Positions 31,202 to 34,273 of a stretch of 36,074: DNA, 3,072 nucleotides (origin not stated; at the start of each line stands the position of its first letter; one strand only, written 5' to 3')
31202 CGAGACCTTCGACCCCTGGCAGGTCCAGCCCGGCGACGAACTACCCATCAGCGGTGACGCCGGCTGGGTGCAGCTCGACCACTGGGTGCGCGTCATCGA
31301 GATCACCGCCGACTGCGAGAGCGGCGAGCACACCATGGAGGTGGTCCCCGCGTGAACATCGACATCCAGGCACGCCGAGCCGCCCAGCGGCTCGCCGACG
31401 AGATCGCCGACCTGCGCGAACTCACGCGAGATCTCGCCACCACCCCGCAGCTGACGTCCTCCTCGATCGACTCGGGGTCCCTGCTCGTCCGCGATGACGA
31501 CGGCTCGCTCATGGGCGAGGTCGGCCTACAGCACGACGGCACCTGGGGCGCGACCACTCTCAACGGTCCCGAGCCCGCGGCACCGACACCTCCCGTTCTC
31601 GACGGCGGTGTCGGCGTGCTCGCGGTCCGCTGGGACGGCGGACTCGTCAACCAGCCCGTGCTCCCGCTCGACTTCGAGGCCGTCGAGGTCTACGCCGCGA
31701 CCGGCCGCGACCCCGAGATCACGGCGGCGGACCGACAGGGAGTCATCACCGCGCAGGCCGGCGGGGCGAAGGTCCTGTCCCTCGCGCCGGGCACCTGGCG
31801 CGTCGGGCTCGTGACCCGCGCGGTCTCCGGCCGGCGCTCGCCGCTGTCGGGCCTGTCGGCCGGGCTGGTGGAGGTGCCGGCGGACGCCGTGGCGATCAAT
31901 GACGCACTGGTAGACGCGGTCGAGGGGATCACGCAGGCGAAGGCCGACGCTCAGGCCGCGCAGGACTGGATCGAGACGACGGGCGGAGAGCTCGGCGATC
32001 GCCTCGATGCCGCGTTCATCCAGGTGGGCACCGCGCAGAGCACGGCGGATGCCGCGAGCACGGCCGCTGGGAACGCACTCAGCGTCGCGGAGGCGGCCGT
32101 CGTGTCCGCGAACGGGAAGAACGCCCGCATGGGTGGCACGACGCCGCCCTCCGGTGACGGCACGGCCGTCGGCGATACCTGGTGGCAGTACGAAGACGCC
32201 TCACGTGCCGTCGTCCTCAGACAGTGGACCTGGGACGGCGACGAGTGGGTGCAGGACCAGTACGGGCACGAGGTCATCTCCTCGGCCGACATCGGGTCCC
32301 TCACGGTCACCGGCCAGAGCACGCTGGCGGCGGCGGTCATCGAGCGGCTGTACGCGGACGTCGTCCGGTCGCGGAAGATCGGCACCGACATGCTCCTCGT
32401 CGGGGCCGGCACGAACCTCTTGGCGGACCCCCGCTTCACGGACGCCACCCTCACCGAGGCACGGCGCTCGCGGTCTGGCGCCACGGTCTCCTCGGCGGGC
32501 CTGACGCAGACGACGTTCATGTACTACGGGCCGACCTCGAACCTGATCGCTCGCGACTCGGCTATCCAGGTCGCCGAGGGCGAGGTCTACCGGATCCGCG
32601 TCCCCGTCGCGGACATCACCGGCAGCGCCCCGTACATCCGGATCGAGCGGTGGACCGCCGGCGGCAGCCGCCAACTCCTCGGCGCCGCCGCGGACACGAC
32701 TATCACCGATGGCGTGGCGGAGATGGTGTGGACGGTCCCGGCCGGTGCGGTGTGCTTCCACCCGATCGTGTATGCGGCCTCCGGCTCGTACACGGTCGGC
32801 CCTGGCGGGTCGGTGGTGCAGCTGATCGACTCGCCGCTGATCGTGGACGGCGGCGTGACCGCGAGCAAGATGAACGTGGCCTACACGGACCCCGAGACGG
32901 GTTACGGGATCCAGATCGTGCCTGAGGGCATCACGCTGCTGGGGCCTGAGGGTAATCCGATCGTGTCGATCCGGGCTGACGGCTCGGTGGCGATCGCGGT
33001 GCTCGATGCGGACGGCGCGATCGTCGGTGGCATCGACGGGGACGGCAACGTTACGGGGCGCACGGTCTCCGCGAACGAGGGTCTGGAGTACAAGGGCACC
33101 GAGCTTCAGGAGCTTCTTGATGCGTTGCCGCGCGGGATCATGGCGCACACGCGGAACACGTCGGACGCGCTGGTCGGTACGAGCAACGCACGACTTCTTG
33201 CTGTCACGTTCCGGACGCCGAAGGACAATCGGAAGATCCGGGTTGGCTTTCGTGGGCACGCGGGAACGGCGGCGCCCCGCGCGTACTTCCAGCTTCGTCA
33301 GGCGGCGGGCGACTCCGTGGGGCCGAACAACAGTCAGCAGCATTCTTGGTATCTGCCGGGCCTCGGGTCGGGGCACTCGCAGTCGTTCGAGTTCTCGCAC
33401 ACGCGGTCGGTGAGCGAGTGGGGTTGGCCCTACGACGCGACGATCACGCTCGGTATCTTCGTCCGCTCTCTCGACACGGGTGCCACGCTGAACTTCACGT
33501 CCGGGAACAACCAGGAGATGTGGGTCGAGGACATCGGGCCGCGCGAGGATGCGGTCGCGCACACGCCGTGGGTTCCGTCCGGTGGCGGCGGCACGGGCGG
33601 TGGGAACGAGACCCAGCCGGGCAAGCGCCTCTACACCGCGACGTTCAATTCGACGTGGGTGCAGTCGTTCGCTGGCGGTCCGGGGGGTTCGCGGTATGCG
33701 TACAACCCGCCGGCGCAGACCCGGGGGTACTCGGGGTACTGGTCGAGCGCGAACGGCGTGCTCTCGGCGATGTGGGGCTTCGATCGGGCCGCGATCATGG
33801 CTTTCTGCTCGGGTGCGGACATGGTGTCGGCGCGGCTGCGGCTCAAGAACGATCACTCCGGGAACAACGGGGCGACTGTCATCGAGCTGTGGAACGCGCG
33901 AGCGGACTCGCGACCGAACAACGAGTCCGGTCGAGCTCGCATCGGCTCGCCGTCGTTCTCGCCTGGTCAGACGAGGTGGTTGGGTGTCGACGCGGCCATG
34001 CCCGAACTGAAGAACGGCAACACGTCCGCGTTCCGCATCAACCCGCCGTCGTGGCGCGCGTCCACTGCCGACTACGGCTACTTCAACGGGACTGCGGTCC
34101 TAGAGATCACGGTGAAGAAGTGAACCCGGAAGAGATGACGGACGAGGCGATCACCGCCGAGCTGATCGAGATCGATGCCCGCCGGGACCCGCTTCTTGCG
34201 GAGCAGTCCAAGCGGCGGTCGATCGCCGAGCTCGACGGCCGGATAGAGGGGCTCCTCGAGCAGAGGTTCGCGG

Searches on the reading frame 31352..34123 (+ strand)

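Call 57: search_protein_families(library=phrogs, proteins=[window:31352-34123:+], max_evalue=0.00001)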
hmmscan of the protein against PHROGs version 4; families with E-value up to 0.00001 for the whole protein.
window:31352-34123:+ (923 aa): 2 families
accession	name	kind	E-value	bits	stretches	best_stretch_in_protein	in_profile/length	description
phrog_33754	-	unknown function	5.7e-08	32.9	1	227-327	78-169/555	-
phrog_38009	-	tail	7.1e-07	27.6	0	186-399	639-839/2075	tail protein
